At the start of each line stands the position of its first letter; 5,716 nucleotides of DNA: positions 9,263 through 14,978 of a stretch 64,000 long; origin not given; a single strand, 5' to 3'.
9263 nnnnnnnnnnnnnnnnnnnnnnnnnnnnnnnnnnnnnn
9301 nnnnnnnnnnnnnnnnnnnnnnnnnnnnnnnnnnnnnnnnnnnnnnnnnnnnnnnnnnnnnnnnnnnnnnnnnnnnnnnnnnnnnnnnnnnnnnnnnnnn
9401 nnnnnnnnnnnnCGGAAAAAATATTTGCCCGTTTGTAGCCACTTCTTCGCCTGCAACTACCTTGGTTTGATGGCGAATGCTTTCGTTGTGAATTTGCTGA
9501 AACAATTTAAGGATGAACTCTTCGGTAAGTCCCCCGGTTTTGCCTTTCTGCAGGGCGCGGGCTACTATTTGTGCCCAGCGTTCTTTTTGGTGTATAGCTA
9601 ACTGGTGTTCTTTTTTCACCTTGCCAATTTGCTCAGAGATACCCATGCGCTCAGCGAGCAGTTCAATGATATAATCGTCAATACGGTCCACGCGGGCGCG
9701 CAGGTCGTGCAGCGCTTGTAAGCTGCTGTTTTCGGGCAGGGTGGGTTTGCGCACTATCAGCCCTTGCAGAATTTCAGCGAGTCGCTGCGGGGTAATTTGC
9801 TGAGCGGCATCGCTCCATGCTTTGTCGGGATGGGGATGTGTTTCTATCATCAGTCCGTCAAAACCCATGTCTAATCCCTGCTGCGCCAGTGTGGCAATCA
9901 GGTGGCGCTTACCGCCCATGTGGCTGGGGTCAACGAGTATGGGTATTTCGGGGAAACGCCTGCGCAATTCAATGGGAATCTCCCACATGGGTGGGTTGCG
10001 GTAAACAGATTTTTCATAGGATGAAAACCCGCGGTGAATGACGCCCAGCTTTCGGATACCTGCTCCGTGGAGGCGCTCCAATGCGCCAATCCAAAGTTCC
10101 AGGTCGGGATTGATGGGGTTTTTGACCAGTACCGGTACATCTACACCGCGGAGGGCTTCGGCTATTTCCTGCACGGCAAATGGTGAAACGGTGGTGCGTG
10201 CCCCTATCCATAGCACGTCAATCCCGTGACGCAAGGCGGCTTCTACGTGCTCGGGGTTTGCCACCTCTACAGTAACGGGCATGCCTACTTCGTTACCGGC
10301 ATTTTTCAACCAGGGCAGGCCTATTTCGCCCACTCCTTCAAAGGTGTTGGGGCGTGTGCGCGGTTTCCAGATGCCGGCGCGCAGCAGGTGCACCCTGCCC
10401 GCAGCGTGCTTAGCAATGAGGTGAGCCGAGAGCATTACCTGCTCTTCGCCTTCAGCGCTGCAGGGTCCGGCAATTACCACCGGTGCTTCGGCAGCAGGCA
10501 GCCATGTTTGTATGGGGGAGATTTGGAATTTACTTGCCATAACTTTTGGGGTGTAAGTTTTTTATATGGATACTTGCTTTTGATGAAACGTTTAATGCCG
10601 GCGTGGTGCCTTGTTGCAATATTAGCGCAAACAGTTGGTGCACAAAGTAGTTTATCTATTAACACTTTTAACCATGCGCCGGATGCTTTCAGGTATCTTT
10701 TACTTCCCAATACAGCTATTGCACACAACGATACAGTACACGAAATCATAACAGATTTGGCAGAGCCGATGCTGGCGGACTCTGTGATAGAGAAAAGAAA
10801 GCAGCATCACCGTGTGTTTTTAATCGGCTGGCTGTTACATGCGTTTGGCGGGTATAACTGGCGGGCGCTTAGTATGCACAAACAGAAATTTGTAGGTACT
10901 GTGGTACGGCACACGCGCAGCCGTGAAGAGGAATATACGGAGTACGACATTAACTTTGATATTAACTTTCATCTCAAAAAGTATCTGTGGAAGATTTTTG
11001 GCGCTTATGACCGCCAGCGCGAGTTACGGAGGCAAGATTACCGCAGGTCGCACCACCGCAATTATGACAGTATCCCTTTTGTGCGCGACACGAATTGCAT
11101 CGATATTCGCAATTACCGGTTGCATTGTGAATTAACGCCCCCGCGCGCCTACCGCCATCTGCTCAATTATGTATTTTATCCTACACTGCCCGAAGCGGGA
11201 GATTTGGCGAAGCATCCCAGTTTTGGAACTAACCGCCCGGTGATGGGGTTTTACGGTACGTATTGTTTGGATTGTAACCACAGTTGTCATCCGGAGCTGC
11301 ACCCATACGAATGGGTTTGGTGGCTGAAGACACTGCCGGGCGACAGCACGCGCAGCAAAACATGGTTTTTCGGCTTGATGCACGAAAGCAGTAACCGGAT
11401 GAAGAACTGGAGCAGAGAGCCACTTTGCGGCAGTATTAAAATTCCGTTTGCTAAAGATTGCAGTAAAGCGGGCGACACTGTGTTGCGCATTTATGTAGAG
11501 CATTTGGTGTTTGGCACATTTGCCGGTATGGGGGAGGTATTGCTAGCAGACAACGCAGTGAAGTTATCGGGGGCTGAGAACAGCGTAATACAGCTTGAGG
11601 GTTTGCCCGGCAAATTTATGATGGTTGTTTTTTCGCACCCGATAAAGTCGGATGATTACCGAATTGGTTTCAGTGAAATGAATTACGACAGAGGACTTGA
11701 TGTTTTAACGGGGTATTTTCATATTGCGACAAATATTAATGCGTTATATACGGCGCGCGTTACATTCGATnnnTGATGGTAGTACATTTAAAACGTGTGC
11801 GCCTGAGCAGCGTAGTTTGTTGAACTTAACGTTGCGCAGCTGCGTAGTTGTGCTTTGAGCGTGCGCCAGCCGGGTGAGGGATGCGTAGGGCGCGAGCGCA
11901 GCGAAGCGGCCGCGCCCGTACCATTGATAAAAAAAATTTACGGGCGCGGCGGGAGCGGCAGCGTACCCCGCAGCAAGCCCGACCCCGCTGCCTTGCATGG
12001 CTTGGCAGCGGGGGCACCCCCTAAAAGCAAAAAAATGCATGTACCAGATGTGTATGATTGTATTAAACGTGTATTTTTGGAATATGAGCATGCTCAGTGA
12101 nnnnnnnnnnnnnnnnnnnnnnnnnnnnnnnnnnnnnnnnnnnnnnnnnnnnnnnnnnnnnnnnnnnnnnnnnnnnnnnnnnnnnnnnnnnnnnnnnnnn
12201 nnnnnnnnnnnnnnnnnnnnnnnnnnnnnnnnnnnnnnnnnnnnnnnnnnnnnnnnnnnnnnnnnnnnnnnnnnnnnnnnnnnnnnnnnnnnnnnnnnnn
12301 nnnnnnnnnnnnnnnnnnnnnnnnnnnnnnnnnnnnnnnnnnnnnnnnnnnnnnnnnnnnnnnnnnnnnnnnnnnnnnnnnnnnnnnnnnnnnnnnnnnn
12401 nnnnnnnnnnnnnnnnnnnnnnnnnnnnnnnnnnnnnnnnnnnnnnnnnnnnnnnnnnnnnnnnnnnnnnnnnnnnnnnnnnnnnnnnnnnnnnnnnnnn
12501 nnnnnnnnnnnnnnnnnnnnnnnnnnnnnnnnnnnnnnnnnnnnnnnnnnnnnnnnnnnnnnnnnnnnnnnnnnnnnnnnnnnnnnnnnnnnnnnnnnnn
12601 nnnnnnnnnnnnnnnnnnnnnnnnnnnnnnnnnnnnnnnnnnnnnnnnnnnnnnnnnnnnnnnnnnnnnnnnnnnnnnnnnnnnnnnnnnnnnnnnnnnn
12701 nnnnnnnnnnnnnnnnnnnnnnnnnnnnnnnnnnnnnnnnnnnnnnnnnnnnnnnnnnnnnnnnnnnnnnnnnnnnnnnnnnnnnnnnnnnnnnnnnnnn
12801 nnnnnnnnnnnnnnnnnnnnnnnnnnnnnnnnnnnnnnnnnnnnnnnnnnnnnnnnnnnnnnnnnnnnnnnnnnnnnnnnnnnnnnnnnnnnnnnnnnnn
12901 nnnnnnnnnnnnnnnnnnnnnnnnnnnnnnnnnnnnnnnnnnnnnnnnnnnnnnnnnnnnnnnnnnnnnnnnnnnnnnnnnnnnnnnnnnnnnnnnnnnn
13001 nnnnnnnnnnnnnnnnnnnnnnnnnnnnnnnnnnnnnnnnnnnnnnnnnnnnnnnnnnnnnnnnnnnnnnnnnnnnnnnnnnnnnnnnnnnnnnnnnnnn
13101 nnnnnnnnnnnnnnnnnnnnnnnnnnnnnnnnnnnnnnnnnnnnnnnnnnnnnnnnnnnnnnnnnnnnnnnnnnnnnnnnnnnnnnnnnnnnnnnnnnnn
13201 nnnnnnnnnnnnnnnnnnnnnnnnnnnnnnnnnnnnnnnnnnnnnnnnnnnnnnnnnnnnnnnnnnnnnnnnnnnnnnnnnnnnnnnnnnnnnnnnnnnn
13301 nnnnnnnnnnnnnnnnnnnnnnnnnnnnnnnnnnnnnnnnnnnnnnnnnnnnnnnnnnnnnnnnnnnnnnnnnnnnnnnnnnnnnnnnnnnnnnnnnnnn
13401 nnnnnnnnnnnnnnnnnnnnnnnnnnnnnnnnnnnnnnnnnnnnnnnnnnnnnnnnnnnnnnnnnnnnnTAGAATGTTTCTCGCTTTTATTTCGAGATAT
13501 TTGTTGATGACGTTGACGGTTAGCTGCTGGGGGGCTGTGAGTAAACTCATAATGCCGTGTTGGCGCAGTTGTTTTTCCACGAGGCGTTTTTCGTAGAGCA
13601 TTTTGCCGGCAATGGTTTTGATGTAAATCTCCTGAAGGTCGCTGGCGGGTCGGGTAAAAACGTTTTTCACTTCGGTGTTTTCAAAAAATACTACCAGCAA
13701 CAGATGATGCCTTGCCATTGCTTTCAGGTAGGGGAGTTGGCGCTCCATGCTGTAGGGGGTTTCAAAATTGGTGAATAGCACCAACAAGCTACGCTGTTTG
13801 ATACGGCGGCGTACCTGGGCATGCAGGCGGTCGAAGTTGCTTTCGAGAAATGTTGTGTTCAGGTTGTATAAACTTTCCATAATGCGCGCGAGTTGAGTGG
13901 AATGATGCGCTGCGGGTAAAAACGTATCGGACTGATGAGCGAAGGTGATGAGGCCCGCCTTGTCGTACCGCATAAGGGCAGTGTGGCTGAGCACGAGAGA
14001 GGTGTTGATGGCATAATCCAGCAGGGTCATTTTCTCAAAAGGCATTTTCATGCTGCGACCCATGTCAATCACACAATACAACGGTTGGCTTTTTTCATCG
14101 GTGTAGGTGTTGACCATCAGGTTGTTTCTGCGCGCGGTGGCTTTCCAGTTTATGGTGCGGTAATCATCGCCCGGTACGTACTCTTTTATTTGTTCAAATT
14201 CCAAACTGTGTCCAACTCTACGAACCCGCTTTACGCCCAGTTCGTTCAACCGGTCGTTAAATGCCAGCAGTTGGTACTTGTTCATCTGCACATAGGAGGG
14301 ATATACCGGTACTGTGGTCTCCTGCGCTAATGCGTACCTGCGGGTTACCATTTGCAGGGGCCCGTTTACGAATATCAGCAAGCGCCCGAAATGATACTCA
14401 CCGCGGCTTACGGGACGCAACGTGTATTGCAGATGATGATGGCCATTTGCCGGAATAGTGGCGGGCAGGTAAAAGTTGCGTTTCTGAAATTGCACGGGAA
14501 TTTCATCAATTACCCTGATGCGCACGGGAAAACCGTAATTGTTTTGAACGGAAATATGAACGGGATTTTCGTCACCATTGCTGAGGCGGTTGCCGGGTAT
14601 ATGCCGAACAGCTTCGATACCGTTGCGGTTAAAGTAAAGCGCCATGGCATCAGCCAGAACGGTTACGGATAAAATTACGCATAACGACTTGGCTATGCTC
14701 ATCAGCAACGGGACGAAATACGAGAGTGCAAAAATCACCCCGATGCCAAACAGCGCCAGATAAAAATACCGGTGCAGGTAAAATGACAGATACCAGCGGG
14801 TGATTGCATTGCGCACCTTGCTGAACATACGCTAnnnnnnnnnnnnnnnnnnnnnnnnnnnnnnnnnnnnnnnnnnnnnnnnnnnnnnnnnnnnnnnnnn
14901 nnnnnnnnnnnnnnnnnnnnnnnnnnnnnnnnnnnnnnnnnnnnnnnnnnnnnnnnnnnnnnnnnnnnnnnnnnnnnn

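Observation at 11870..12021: Three-copy GC-rich repeat with two hairpins preserved by compensatory substitutions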

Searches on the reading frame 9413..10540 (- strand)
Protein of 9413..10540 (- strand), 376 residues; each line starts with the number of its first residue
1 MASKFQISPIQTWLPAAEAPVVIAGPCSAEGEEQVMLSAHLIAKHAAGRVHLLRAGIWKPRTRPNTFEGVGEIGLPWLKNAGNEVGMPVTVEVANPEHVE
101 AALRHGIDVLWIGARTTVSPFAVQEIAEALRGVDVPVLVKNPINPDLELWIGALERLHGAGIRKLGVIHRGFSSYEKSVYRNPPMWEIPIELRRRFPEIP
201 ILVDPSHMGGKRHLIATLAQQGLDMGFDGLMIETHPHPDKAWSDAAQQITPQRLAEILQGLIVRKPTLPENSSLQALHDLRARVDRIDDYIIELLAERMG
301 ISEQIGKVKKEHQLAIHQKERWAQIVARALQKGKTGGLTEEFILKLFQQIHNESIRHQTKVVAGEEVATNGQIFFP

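Call 41: search_protein_families(library=pfam, proteins=[window:9413-10540:-])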
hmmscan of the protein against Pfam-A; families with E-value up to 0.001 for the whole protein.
window:9413-10540:- (376 aa): 2 families
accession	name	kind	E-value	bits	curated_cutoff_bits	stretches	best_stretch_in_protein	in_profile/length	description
PF00793.26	DAHP_synth_1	-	1.3e-38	133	25.5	1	20-258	18-258/270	DAHP synthetase I family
PF01817.26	CM_2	-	1.3e-23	83.4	27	1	280-358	1-79/80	Chorismate mutase type II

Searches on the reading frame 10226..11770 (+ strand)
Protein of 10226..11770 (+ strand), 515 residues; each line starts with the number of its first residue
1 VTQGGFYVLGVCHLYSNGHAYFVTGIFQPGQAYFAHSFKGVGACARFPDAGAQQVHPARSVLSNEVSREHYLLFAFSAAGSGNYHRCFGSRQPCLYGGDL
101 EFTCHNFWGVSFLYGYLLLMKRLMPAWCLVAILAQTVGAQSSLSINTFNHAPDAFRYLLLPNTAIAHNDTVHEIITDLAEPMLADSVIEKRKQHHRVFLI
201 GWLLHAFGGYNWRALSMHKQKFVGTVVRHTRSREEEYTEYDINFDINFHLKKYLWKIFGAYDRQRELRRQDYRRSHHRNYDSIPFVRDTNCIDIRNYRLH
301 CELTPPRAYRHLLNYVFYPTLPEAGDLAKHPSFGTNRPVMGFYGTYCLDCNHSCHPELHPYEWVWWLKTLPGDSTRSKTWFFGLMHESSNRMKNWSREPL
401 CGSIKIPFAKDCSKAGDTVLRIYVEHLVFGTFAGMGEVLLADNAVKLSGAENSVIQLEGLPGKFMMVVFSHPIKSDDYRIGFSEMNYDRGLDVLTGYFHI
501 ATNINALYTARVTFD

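Call 41: search_protein_families(library=pfam, proteins=[window:10226-11770:+])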
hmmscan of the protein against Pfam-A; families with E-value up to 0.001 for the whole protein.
window:10226-11770:+ (515 aa): 0 families

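Call 42: find_encoding_contigs(protein=window:10226-11770:+, flank=4000, max_places=10)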
Protein window:10226-11770:+ (515 aa): no gene with exactly this product is on record in the collection.

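Call 47: find_homologous_proteins(query=window:10226-11770:+, max_evalue=1e-20)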
Query window:10226-11770:+ (515 aa): 154 proteins with E <= 1e-20 among 4703 candidates; the best 120 are listed.
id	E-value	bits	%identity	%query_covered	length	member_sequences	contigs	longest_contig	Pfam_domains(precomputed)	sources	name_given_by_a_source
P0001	1.9e-280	949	100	77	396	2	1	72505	-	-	-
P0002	2.0e-166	573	64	76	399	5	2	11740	-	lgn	-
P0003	1.4e-165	570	62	76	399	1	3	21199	-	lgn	-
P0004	1.8e-145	504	56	77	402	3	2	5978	-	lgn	-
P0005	4.7e-139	483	54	77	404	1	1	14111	-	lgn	-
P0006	6.1e-139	482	53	76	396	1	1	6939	-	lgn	-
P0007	1.1e-137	478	54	75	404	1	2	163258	-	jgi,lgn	jgi:hypothetical protein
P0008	4.0e-137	476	51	77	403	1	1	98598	-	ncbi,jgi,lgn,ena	jgi:hypothetical protein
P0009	7.0e-137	475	52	75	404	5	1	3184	-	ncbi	-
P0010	2.7e-136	473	52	77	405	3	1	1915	-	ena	-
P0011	3.6e-135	470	54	73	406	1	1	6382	-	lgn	-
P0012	8.9e-135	468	52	77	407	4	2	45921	-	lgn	-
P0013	6.1e-133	462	52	76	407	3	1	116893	-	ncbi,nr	ncbi:MAG: hypothetical protein IPN22_15355 [Bacteroidetes bacterium]|nr:hypothetical protein [Bacter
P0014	8.0e-133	462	51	77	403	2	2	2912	-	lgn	-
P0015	9.6e-133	462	50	77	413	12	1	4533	-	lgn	-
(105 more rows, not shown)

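Call 48: find_encoding_contigs(protein=P0002, flank=5000, max_places=4)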
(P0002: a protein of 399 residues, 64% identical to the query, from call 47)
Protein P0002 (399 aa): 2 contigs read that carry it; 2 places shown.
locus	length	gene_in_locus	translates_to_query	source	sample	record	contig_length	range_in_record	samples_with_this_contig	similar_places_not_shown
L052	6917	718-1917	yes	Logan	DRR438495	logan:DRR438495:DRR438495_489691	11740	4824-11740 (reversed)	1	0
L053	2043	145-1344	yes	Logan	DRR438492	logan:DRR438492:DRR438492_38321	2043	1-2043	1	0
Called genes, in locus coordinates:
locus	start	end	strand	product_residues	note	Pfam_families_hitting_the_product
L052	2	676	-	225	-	?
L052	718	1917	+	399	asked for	-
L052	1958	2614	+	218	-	-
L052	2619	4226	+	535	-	PF00732:GMC_oxred_N (faint), PF00890:FAD_binding_2 (faint), PF01266:DAO (faint), PF07992:Pyr_redox_2 (faint), PF13450:NAD_binding_8 (weak), PF05199:GMC_oxred_C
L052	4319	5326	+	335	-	PF12625:Arabinose_bd, PF12833:HTH_18, PF00165:HTH_AraC (weak)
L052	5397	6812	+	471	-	PF01637:ATPase_2, PF13191:AAA_16 (weak), PF13173:AAA_14, PF13401:AAA_22 (weak)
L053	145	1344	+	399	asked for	-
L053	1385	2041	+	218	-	?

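Call 49: find_encoding_contigs(protein=P0003, flank=5000, max_places=4)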
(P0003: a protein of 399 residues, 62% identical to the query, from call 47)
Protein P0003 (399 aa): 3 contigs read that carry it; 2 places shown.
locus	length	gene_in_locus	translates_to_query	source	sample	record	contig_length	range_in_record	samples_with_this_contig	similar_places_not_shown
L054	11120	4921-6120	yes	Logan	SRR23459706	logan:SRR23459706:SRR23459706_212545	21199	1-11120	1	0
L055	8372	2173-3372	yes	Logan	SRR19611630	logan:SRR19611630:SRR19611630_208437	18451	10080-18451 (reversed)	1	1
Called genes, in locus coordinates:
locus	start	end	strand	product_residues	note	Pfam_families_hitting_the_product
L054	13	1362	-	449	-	PF01554:MatE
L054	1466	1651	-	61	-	PF01783:Ribosomal_L32p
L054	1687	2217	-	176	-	PF02620:YceD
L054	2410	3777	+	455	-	PF00289:Biotin_carb_N, PF02786:CPSase_L_D2, PF02222:ATP-grasp, PF07478:Dala_Dala_lig_C, PF02785:Biotin_carb_C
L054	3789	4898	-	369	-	PF00793:DAHP_synth_1, PF01817:CM_2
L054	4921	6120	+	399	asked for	-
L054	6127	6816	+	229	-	-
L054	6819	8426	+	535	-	PF00732:GMC_oxred_N (faint), PF00890:FAD_binding_2 (weak), PF01266:DAO (faint), PF07992:Pyr_redox_2 (faint), PF13450:NAD_binding_8 (weak), PF05199:GMC_oxred_C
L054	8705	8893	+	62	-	-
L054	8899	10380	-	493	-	-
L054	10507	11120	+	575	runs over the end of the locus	PF06739:SBBP (faint), PF18962:Por_Secre_tail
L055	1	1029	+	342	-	?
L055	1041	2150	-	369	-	PF00793:DAHP_synth_1, PF01817:CM_2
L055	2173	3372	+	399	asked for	-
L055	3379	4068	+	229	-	-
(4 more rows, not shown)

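Call 60: find_encoding_contigs(protein=P0001, flank=10000, max_places=5)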
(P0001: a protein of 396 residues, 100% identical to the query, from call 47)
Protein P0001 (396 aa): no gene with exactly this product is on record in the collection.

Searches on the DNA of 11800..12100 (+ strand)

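Call 33: search_rna_families(source=window, start=11800, end=12100, threshold=evalue, max_evalue=10)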
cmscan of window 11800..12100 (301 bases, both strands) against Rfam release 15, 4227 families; matches with E-value up to 10: 2.
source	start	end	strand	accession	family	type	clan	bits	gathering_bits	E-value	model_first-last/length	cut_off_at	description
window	12039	12087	+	RF04154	mir-1277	Gene; miRNA;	-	14.7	81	6.9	1-78/78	no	mir-1277 microRNA precursor family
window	11907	11952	-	RF04316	mgtE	Cis-reg;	-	10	200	1.9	145-192/306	no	mgtE ncRNA motif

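Call 81: search_dna_similar(query=window:11868-12025:+, collection=plasmids, mode=distant, max_evalue=0.001, max_rows=10)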
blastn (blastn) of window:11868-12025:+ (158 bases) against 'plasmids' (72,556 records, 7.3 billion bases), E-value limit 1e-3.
No match.

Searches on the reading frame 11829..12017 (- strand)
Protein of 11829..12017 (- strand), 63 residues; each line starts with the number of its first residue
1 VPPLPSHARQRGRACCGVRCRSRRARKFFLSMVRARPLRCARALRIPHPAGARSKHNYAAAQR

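Call 27: find_homologous_proteins(query=window:11829-12017:-, max_evalue=0.01)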
Query seq(63 aa): no candidate shares three 5-residue words with the query. No homologue found.

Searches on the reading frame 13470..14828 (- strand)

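Call 41: search_protein_families(library=pfam, proteins=[window:13470-14828:-])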
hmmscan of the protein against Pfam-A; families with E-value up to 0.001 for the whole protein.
window:13470-14828:- (453 aa): 2 families
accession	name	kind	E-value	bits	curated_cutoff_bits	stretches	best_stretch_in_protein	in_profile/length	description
PF01882.25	DUF58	-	6e-22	78.3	23.4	1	214-383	2-170/216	Protein of unknown function DUF58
PF13519.12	VWA_2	-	6e-05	24.1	27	1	252-354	3-105/107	von Willebrand factor type A domain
